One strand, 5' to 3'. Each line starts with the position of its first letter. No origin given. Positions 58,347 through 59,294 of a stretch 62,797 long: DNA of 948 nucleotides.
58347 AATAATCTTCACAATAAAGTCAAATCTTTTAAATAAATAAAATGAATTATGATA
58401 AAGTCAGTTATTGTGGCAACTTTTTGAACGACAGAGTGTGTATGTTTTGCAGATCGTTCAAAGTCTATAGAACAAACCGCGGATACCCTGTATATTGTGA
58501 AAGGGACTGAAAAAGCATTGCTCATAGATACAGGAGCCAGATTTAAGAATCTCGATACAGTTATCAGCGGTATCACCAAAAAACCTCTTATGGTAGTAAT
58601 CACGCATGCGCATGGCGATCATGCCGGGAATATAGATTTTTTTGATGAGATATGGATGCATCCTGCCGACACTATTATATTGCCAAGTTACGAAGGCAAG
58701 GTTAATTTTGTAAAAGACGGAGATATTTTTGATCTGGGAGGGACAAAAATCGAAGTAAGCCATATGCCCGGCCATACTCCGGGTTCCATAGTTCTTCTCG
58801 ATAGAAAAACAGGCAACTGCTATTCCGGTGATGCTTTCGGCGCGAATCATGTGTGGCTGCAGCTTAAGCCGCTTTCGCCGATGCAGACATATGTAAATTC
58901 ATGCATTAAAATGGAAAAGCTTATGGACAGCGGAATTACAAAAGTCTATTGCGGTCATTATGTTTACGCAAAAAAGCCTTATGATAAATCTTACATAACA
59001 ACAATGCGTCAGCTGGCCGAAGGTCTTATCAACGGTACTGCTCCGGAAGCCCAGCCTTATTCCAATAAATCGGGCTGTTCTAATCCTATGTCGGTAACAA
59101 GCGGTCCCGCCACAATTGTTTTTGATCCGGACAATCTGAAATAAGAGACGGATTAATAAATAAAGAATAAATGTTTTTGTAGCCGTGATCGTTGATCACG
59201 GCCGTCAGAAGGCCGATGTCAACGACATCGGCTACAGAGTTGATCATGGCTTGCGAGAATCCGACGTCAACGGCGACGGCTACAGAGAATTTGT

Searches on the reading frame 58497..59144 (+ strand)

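Call 3: search_protein_families(library=pfam, proteins=[window:58497-59144:+], max_evalue=0.01)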
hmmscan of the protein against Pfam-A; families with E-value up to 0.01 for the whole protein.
window:58497-59144:+ (215 aa): 1 family
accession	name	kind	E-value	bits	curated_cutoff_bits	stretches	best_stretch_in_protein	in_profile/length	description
PF00753.33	Lactamase_B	-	1e-14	55.4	22.7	1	3-154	13-196/196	Metallo-beta-lactamase superfamily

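Call 4: search_protein_families(library=ncbifam, proteins=[window:58497-59144:+], max_evalue=0.01)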
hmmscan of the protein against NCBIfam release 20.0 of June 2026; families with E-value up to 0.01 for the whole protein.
window:58497-59144:+ (215 aa): 19 families
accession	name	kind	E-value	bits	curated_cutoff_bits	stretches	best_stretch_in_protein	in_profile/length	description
NF012229.1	bla_class_B_core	domain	1.4e-12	47.9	100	1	4-100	23-136/139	metallo-beta-lactamase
TIGR03413.1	GSH_gloB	equivalog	1.8e-11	43.9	200.8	1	5-154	20-164/248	hydroxyacylglutathione hydrolase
TIGR04558.1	SoxH_rel_PQQ_1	hypoth_equivalog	1.4e-08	34.2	300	1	78-113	142-177/285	quinoprotein relay system zinc metallohydrolase 1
NF033105.1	bla_subclass_B3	equivalog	4.3e-08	32.8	240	1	68-98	121-151/257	subclass B3 metallo-beta-lactamase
TIGR04559.1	SoxH_rel_PQQ_2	hypoth_equivalog_domain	1.3e-06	28.1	280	1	3-49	37-88/283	quinoprotein relay system zinc metallohydrolase 2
NF033106.1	blaL1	exception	2.7e-06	26.5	560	1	55-99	144-187/290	L1 family subclass B3 metallo-beta-lactamase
NF007597.0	PRK10241.1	equivalog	4.3e-06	26.2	421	1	5-154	22-165/251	hydroxyacylglutathione hydrolase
NF041804.1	MBL_fold_SolJ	exception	1.1e-05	24.8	350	1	3-157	27-180/224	solanimycin biosynthesis MBL-fold hydrolase SolJ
NF012146.1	blaB-IND-MUS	exception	5.1e-05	22.7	270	1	15-101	71-165/237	BlaB/IND/MUS family subclass B1 metallo-beta-lactamase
NF033088.2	bla_subclass_B1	equivalog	7.6e-05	22.5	200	1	4-100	39-146/217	subclass B1 metallo-beta-lactamase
NF000450.2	bla-B1-FLAV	exception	0.00034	20.2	450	1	19-105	78-171/242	subclass B1 metallo-beta-lactamase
NF047979.1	lactonase_AidB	equivalog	0.00038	19.8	360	0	62-98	157-189/271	AidB family quorum-quenching N-acyl homoserine lactonase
NF053820.1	MBLfold_Strvi7410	exception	0.00069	19.1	525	0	72-119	158-208/343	Strvi_7410 family MBL fold metallo-hydrolase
NF000438.2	blaPOM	exception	0.0016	17.7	610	1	70-107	156-195/286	POM family subclass B3 metallo-beta-lactamase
NF000457.2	blaPEDO-1_fam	exception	0.0027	17.2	550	1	71-101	153-183/286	PEDO-1 family subclass B3 metallo-beta-lactamase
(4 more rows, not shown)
